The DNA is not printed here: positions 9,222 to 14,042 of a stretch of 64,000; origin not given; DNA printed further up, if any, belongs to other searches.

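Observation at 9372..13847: TonB-dependent receptor fused to a ~600-aa N-terminal Sel1-repeat array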

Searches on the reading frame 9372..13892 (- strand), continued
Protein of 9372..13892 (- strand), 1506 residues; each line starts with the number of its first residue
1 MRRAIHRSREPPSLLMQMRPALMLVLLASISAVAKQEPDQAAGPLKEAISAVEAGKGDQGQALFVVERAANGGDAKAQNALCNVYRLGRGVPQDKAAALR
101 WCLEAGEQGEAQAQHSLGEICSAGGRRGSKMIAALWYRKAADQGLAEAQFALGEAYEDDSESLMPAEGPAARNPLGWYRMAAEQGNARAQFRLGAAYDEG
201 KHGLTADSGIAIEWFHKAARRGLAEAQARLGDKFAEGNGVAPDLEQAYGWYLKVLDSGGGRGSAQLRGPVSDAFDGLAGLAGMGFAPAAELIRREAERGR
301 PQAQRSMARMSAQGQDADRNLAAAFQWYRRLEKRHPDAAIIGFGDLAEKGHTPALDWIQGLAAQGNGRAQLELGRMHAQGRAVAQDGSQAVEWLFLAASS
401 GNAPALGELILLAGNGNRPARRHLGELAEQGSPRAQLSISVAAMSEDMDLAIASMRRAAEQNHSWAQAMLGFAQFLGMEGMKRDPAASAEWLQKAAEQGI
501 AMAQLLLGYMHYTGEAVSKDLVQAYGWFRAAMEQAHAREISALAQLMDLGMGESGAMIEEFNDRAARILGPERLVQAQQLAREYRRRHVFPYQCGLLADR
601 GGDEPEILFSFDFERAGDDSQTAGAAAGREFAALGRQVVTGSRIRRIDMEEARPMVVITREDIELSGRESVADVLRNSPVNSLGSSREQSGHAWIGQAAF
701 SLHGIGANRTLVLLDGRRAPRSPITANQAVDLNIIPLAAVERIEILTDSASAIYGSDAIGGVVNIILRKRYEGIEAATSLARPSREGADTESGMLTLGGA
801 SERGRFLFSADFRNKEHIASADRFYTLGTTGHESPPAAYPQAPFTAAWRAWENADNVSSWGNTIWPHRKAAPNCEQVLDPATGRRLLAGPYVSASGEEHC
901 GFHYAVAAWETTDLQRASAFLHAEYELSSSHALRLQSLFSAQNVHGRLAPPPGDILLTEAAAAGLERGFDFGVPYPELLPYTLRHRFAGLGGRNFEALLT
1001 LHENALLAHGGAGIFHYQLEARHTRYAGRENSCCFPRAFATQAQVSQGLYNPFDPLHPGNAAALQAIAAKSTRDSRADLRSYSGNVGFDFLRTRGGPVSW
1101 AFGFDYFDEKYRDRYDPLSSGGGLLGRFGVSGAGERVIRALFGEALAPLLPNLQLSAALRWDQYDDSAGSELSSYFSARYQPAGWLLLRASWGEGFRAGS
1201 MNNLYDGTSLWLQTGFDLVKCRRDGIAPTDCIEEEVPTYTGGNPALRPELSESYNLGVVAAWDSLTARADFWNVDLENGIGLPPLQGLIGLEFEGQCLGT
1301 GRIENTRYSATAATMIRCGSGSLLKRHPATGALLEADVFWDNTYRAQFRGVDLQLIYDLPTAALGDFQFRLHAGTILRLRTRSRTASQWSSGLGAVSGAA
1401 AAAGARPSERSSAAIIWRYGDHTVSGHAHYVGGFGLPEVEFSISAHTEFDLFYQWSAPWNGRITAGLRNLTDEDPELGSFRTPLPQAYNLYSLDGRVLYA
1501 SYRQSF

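Call 11: find_encoding_contigs(protein=P0005, flank=8000, max_places=3)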
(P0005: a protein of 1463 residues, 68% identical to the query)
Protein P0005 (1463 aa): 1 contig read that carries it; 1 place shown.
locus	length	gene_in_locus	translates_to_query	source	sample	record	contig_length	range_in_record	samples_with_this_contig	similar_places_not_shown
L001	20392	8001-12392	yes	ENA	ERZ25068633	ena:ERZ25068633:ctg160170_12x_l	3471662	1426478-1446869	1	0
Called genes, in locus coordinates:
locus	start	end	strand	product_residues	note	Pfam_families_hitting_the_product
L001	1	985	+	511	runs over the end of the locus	PF02028:BCCT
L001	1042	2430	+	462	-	PF03219:TLC (faint)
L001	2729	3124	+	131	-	PF01850:PIN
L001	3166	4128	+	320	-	PF07920:DUF1684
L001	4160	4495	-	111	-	-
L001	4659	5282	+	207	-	PF01243:PNPOx_N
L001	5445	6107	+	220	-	-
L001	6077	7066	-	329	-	PF00291:PALP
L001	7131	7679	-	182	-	PF07798:CCDC90-like (weak)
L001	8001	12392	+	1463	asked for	PF08238:Sel1, PF07715:Plug, PF00593:TonB_dep_Rec_b-barrel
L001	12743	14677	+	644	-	PF00171:Aldedh, PF01575:MaoC_dehydratas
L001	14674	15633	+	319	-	PF05138:PaaA_PaaC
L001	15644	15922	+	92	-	PF06243:PaaB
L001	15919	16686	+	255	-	PF05138:PaaA_PaaC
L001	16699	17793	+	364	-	PF00970:FAD_binding_6, PF00175:NAD_binding_1, PF00111:Fer2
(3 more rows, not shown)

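Call 12: find_encoding_contigs(protein=P0003, flank=8000, max_places=3)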
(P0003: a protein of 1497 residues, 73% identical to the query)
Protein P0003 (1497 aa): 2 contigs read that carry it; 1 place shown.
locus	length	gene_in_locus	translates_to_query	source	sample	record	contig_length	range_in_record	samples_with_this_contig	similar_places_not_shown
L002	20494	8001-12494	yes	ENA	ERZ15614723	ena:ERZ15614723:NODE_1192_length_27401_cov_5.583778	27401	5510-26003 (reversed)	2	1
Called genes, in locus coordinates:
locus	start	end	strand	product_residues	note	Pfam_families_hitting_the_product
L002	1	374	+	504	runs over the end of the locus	PF01336:tRNA_anti-codon, PF00152:tRNA-synt_2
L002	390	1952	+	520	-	PF02028:BCCT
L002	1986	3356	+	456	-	PF03219:TLC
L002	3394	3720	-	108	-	-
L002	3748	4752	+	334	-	PF07920:DUF1684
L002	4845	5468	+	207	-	PF01243:PNPOx_N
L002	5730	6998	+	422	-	PF13173:AAA_14, PF13635:DUF4143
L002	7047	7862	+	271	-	-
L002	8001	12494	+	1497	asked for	PF08238:Sel1 (weak), PF07715:Plug, PF00593:TonB_dep_Rec_b-barrel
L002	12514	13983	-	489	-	PF00282:Pyridoxal_deC, PF00155:Aminotran_1_2, PF00266:Aminotran_5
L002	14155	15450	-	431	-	PF00083:Sugar_tr, PF07690:MFS_1, PF06779:MFS_4, PF07690:MFS_1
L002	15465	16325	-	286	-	PF01571:GCV_T (weak)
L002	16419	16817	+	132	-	PF01127:Sdh_cyt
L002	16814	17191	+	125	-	PF01127:Sdh_cyt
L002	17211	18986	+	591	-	PF00890:FAD_binding_2, PF01266:DAO (faint), PF07992:Pyr_redox_2 (faint), PF02910:Succ_DH_flav_C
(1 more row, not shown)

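Call 23: find_encoding_contigs(protein=P0006, flank=8000, max_places=2)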
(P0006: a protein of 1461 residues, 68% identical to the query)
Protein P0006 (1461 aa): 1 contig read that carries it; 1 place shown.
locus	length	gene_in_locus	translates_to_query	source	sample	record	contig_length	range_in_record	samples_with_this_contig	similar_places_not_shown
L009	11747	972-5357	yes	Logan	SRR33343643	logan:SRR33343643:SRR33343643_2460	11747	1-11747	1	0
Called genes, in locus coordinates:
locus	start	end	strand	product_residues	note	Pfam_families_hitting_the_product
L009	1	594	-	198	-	?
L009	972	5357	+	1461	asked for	PF08238:Sel1, PF07715:Plug, PF00593:TonB_dep_Rec_b-barrel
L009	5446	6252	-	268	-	PF00196:GerE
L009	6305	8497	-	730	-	PF07715:Plug, PF00593:TonB_dep_Rec_b-barrel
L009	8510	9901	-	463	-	PF01425:Amidase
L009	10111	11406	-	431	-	PF00083:Sugar_tr, PF07690:MFS_1, PF06779:MFS_4 (weak)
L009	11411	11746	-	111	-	?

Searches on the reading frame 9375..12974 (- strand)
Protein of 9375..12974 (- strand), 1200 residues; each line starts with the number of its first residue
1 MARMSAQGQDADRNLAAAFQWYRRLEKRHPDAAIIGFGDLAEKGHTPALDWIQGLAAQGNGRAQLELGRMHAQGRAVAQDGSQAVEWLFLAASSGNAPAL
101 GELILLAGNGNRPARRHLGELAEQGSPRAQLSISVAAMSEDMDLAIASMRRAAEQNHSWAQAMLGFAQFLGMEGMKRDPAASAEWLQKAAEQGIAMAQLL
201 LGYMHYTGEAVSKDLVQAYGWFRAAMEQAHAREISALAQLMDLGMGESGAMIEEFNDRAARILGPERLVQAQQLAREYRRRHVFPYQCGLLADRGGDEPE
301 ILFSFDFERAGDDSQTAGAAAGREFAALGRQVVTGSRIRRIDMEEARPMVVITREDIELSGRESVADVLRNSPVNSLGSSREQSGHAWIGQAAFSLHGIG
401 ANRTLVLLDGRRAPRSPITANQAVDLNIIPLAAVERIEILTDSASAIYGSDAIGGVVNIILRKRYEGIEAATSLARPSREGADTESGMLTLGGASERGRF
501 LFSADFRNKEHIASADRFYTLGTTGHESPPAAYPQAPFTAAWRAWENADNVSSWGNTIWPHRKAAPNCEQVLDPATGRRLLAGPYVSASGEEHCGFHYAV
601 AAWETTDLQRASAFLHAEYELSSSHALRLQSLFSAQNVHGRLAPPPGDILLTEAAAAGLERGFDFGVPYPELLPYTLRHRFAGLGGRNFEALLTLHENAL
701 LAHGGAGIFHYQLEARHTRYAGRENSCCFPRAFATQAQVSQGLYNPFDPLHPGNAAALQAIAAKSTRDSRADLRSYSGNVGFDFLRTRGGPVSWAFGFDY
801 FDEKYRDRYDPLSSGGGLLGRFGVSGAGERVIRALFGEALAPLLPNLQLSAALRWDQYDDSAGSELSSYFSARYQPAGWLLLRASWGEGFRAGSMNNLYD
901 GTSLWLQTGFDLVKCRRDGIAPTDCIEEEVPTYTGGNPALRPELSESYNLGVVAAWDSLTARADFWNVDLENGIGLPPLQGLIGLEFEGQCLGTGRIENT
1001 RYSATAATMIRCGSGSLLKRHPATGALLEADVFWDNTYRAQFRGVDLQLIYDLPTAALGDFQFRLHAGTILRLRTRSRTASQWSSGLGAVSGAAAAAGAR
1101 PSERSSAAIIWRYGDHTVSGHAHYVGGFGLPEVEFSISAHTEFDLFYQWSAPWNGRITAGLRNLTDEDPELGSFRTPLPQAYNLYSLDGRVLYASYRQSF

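Call 84: predict_structure(alignment_id=A4)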
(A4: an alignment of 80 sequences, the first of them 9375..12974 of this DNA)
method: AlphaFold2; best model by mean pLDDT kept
length: 1200 residues; sequences in the alignment: 80
mean_pLDDT: 85.1   pTM: 0.70
mean pLDDT of the five models: 85.1, 82.5, 82.5, 82.0, 80.6
residues with pLDDT >= 90: 635; 70-90: 435; 50-70: 55; < 50: 75
segments of 3 or more residues with pLDDT < 50: 232-248, 287-334, 342-346, 1173-1177
pLDDT, mean of each block of 10 residues (from residue 1): 76 87 89 90 93 94 93 89 94 87 84 90 88 81 90 90 92 88 95 88 91 92 79 39 45 72 89 91 61 38 27 27 36 52 56 89 90 81 80 87 88 87 90 90 78 87 90 91 93 90 95 87 89 91 88 88 90 89 90 91 92 95 93 96 91 94 92 93 93 96 92 95 94 94 94 95 95 94 90 93 93 88 87 93 91 94 92 90 91 88 81 87 74 89 92 91 93 84 81 91 89 86 91 87 94 91 94 79 67 59 92 96 86 74 96 95 85 50 79 95
secondary structure, 60 per line:
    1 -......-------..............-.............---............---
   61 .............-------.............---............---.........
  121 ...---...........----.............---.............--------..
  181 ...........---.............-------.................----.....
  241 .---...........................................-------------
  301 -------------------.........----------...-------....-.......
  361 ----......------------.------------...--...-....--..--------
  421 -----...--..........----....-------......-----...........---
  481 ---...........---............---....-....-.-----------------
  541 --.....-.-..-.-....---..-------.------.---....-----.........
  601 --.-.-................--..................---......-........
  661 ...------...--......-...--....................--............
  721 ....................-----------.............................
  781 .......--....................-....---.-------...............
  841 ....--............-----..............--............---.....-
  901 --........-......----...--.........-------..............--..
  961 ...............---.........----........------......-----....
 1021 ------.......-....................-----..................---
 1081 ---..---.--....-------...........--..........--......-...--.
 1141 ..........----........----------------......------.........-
elements in order (helices of 4 or more, strands of 3 or more residues): H2-7 H15-28 H30-42 H46-57 H61-73 H81-93 H97-108 H112-123 H127-137 H142-154 H158-170 H179-191 H195-207 H215-231 H236-241 H245-287 H320-328 E349-352 H354-360 H365-370 E405-408 E434-440 H445-448 E456-461 E467-477 E484-494 E498-509 H518-521 E556-559 E583-586 E592-597 E607-622 E625-642 E646-651 H653-663 E675-680 E687-706 E709-731 H732-740 H752-761 E762-787 E790-809 H811-814 E826-844 E847-858 E864-877 E880-891 H895-899 E903-910 H912-917 E927-935 E943-956 E959-975 H979-987 E992-999 E1006-1011 E1017-1020 E1027-1033 E1035-1054 E1060-1077 H1092-1095 E1103-1113 E1116-1125 E1128-1130 E1135-1137 E1140-1150 E1155-1162 H1179-1184 E1191-1199

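Call 87: fold_search(model_id=the predicted structure, library=pdb)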
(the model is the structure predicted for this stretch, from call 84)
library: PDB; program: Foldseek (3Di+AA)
matches with E <= 10: 744; with E <= 0.001: 197
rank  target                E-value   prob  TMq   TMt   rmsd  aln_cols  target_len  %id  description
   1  5fr8_A                3.8e-30  1.00  0.44  0.72   8.9       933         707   16  Crystal structure of the siderophore receptor PirA from Acinetobacter baumannii (released 2016-05-11)
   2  5mzs                  4.2e-30  1.00  0.44  0.72   8.7       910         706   16  Crystal structure of the ferric enterobactin receptor (PfeA) mutant (R480A_Q482A) from Pseudomonas aeruginosa (released 2018-02-14)
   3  5nc3                  1.1e-29  1.00  0.44  0.73   8.8       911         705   15  Crystal structure of the ferric enterobactin receptor (PfeA) from Pseudomonas aeruginosa in complex with the tris-catech (released 2018-03-21)
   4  5nc4                  1.6e-29  1.00  0.44  0.72   8.7       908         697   15  Crystal structure of the ferric enterobactin receptor (PfeA) in complex with protochelin from Pseudomonas aeruginosa (released 2018-03-21)
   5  6i2j                  3.0e-29  1.00  0.44  0.72   8.7       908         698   15  Crystal structure of the ferric enterobactin receptor mutant (Q482A) from Pseudomonas aeruginosa (PfeA) in complex with  (released 2019-01-16)
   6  5out                  3.2e-29  1.00  0.43  0.70   8.9       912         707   16  CRYSTAL STRUCTURE OF THE FERRIC ENTEROBACTIN RECEPTOR (PFEA) MUTANT (G324V) FROM PSEUDOMONAS AERUGINOSA (released 2018-09-05)
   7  5m9b                  5.1e-29  1.00  0.44  0.72   8.8       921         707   16  Crystal structure of the ferric enterobactin receptor (PfeA) from Pseudomonas aeruginosa (released 2018-02-21)
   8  6q5e                  7.3e-29  1.00  0.44  0.72   9.0       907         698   15  Crystal structure of the ferric enterobactin receptor from Pseudomonas aeruginosa (PfeA) in complex with enterobactin (released 2019-01-16)
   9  6r1f                  1.0e-28  1.00  0.44  0.72   9.0       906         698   16  Crystal structure of the ferric enterobactin receptor mutant R480A from Pseudomonas aeruginosa (PfeA) in complex with en (released 2019-04-10)
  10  9nn6_A                5.8e-28  1.00  0.44  0.81   6.8       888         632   15  E. coli Cir in Complex with the RBD of Microcin V (released 2025-09-24)
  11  1fep                  7.4e-27  1.00  0.43  0.73   7.8       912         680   15  FERRIC ENTEROBACTIN RECEPTOR (released 1999-01-13)
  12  9a2z_MODEL_1_A        4.0e-26  1.00  0.42  0.65   9.7       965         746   15  Model of E. coli FepA by in-cell photo-crosslinking MS and deep learning (released 2023-02-24)
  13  2gsk_A                7.0e-26  1.00  0.39  0.76   7.3       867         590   14  Structure of the BtuB:TonB Complex (released 2006-06-13)
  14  2hdi_A                2.0e-25  1.00  0.41  0.80   6.6       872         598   15  Crystal structure of the Colicin I receptor Cir from E.coli in complex with receptor binding domain of Colicin Ia. (released 2007-05-08)
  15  1nqg                  6.1e-25  1.00  0.40  0.79   6.4       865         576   13  OUTER MEMBRANE COBALAMIN TRANSPORTER (BTUB) FROM E. COLI, WITH BOUND CALCIUM (released 2003-04-29)
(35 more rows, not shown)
